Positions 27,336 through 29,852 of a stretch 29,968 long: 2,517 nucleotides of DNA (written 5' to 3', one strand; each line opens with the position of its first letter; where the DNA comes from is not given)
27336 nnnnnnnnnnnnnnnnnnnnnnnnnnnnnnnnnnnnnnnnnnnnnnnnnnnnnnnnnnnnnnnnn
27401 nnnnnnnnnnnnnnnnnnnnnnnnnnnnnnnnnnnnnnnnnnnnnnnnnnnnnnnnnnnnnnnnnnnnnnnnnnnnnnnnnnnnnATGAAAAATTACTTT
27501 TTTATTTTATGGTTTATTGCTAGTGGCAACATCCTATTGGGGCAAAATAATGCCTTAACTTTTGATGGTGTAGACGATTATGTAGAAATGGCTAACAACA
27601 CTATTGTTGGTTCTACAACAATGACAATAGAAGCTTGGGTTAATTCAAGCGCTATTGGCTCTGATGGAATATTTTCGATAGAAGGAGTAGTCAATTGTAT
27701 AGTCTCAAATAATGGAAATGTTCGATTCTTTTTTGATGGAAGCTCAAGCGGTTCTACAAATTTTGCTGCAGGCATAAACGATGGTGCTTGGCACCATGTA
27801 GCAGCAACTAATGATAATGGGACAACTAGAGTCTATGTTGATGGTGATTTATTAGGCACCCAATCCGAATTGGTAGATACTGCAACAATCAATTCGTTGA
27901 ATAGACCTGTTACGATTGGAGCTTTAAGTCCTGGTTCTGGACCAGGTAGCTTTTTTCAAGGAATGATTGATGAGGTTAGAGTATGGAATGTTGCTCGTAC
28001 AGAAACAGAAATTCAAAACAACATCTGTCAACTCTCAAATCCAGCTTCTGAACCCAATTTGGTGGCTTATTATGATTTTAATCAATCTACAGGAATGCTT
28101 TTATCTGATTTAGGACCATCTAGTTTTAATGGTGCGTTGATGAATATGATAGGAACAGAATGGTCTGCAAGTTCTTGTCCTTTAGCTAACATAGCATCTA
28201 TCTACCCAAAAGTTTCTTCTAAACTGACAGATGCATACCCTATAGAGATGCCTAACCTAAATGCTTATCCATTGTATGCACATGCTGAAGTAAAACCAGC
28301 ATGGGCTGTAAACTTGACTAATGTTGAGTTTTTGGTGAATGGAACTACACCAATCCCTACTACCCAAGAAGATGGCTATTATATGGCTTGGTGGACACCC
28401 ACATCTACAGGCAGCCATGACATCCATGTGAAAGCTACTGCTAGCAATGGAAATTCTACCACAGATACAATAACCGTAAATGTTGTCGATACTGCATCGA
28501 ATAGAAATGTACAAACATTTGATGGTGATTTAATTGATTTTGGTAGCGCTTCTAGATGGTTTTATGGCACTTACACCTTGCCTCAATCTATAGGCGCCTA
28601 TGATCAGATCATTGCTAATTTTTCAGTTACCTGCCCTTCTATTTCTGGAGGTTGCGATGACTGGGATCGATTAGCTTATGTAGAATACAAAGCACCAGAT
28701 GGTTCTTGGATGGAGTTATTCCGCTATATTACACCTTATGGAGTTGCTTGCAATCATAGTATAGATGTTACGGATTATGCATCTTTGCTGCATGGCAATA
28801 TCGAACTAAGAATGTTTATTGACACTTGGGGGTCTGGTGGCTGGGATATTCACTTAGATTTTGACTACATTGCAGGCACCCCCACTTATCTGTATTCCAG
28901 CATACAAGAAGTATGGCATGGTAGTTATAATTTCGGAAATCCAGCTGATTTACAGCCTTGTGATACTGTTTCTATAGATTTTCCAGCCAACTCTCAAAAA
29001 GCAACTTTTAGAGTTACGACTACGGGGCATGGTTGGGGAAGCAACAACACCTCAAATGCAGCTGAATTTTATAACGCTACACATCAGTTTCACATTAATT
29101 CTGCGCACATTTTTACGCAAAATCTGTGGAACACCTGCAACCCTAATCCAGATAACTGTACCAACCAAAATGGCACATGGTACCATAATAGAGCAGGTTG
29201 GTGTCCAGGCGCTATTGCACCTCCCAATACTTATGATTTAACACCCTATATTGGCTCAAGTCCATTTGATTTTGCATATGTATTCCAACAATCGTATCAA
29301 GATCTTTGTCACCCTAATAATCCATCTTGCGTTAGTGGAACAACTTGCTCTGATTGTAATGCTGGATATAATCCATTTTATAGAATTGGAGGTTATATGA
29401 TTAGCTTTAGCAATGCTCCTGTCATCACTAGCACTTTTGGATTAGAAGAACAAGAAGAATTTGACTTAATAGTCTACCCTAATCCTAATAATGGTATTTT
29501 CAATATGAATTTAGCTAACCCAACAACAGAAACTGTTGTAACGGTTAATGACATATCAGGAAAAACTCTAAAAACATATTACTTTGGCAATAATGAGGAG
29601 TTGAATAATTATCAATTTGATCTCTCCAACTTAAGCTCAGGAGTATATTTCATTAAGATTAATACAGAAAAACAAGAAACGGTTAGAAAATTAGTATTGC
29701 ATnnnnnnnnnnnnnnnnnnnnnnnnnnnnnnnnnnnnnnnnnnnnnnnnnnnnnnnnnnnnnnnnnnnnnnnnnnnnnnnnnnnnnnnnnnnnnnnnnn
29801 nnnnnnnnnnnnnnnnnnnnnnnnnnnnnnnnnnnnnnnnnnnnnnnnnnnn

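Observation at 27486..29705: T9SS-exported LamG-lectin / PNGase F-like fusion protein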

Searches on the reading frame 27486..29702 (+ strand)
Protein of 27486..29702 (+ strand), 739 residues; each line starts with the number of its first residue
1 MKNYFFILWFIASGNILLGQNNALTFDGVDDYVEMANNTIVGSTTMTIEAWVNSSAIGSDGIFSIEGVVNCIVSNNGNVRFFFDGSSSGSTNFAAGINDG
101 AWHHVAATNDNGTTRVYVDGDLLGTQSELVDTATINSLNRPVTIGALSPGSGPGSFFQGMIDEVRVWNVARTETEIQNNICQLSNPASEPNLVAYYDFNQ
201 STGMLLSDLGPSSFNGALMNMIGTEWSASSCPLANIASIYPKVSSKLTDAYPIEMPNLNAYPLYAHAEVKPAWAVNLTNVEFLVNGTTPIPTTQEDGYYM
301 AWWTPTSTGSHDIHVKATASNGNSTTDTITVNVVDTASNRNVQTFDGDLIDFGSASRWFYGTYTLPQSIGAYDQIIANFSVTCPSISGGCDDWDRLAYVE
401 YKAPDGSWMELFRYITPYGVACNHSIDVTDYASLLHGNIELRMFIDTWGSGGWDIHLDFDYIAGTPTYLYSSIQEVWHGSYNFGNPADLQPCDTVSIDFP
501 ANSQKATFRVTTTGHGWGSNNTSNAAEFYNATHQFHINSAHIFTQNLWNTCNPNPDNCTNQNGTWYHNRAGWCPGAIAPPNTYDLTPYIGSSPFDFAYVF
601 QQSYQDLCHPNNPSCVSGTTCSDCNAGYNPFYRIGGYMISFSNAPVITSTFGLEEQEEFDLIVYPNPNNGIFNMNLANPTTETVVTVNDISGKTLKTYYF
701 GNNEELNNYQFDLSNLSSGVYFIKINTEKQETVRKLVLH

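Call 3: search_protein_families(library=pfam, proteins=[window:27486-29702:+], max_evalue=1)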
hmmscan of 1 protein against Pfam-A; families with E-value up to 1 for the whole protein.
window:27486-29702:+ (739 aa): 12 families
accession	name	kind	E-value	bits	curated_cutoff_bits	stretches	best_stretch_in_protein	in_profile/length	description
PF13385.13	Laminin_G_3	-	6.8e-27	94.9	27.6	1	27-177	1-151/151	Concanavalin A-like lectin/glucanases superfamily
PF18962.6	Por_Secre_tail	-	3.1e-15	56.7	27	1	663-737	1-74/75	Secretion system C-terminal sorting domain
PF09113.15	N-glycanase_C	-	8.4e-13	48.7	25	1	493-587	11-108/140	Peptide-N-glycosidase F, C terminal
PF02210.31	Laminin_G_2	-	8.4e-09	36.4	22.9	1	75-166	26-123/126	Laminin G domain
PF09112.15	N-glycanase_N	-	0.00026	21.2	22.4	1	409-460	109-176/177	Peptide-N-glycosidase F, N terminal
PF13860.13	FlgD_ig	-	0.0023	18.3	27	1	671-729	13-77/79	FlgD Ig-like domain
PF00054.30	Laminin_G_1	-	0.016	15.9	24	1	76-146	28-99/131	Laminin G domain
PF09136.16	Glucodextran_B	-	0.035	14.5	27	1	294-333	43-81/83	Glucodextranase, domain B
PF11589.14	DUF3244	-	0.047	14.1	25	1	669-728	28-86/96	Domain of unknown function (DUF3244)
PF16967.11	TcfC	-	0.067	13.2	29.4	0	72-127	8-63/68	E-set like domain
PF07495.19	Y_Y_Y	-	0.11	12.8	26.6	1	294-333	23-62/65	Y_Y_Y domain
PF22820.2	TcaA_3rd_4th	-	0.56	10.6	27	1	277-335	11-64/73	TcaA protein 3rd/4th domain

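Call 4: search_protein_families(library=ncbifam, proteins=[window:27486-29702:+], max_evalue=1)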
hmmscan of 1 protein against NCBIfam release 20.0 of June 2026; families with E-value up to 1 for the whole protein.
window:27486-29702:+ (739 aa): 7 families
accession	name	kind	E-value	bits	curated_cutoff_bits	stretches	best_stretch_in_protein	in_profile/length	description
TIGR04183.1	Por_Secre_tail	domain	1e-12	47.8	23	1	663-738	1-71/72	T9SS type A sorting domain-containing protein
NF038113.1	T9SSA_dep_M36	equivalog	8.1e-11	40.8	885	1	650-738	782-868/869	T9SS-dependent M36 family metallopeptidase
NF052521.1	TafC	equivalog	3.7e-06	26.3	410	1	94-178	276-358/373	TafC family fimbrial protein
NF050177.1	TapA_OM_Porphy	equivalog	0.0011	17.8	500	1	658-738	468-543/544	TapA/TapC family T9SS-dependent outer membrane protein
NF033708.1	T9SS_Cterm_ChiA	domain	0.0028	17.5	40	1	685-736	4-52/55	T9SS sorting signal type C domain-containing protein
NF041940.1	choice_anch_X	domain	0.019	14.7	25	1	294-317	14-37/37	choice-of-anchor X domain-containing protein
NF033707.1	T9SS_sortase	equivalog_domain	0.071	10.7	420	0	654-731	989-1081/1095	type IX secretion system sortase PorU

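Call 5: search_solved_structures(query=window:27486-29702:+, max_evalue=1, show_alignments=3)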
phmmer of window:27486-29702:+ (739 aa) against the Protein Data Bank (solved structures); distinct sequences matched with E-value up to 1: 16.
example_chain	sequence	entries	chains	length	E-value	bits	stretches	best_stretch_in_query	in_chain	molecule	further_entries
3pms_A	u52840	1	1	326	1.8e-37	132.2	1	339-602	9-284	Peptide:N-glycosidase F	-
1pnf_A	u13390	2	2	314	2.3e-37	131.8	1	340-602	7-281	PEPTIDE-N(4)-(N-ACETYL-BETA-D-GLUCOSAMINYL)ASPARAGINE AMIDASE F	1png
1pgs_A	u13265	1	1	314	2.6e-37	131.6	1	340-602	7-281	PEPTIDE-N(4)-(N-ACETYL-BETA-D-GLUCOSAMINYL)ASPARAGINE AMIDASE F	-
4qvs_A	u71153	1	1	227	3.2e-09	38.7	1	11-177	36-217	S-layer domain-containing protein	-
4dqa_A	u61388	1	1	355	4.5e-08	34.9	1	45-201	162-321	uncharacterized protein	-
9lwg_A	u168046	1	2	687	7.5e-08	34.2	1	360-592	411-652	Si:dkey-256h2.1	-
8glk_D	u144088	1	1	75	0.00058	21.4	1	661-738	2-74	Endonuclease I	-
6ype_A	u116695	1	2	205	0.005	18.3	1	45-197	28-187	Neuronal pentraxin-1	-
9lad_C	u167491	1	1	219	0.014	16.8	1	45-178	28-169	Neuronal pentraxin-2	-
3ks7_A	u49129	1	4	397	0.034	15.5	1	425-520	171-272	Putative Putative PNGase F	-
1okq_A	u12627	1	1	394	0.044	15.1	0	73-120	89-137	LAMININ ALPHA 2 CHAIN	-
5ik7_A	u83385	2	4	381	0.048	15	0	74-120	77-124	Laminin subunit alpha-2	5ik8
1dyk_A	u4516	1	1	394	0.052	14.9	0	74-120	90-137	LAMININ ALPHA 2 CHAIN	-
5ik4_A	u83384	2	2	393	0.052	14.9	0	74-120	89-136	Laminin subunit alpha-2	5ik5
8sl1_A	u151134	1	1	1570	0.08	14.3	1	98-193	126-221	Pappalysin-2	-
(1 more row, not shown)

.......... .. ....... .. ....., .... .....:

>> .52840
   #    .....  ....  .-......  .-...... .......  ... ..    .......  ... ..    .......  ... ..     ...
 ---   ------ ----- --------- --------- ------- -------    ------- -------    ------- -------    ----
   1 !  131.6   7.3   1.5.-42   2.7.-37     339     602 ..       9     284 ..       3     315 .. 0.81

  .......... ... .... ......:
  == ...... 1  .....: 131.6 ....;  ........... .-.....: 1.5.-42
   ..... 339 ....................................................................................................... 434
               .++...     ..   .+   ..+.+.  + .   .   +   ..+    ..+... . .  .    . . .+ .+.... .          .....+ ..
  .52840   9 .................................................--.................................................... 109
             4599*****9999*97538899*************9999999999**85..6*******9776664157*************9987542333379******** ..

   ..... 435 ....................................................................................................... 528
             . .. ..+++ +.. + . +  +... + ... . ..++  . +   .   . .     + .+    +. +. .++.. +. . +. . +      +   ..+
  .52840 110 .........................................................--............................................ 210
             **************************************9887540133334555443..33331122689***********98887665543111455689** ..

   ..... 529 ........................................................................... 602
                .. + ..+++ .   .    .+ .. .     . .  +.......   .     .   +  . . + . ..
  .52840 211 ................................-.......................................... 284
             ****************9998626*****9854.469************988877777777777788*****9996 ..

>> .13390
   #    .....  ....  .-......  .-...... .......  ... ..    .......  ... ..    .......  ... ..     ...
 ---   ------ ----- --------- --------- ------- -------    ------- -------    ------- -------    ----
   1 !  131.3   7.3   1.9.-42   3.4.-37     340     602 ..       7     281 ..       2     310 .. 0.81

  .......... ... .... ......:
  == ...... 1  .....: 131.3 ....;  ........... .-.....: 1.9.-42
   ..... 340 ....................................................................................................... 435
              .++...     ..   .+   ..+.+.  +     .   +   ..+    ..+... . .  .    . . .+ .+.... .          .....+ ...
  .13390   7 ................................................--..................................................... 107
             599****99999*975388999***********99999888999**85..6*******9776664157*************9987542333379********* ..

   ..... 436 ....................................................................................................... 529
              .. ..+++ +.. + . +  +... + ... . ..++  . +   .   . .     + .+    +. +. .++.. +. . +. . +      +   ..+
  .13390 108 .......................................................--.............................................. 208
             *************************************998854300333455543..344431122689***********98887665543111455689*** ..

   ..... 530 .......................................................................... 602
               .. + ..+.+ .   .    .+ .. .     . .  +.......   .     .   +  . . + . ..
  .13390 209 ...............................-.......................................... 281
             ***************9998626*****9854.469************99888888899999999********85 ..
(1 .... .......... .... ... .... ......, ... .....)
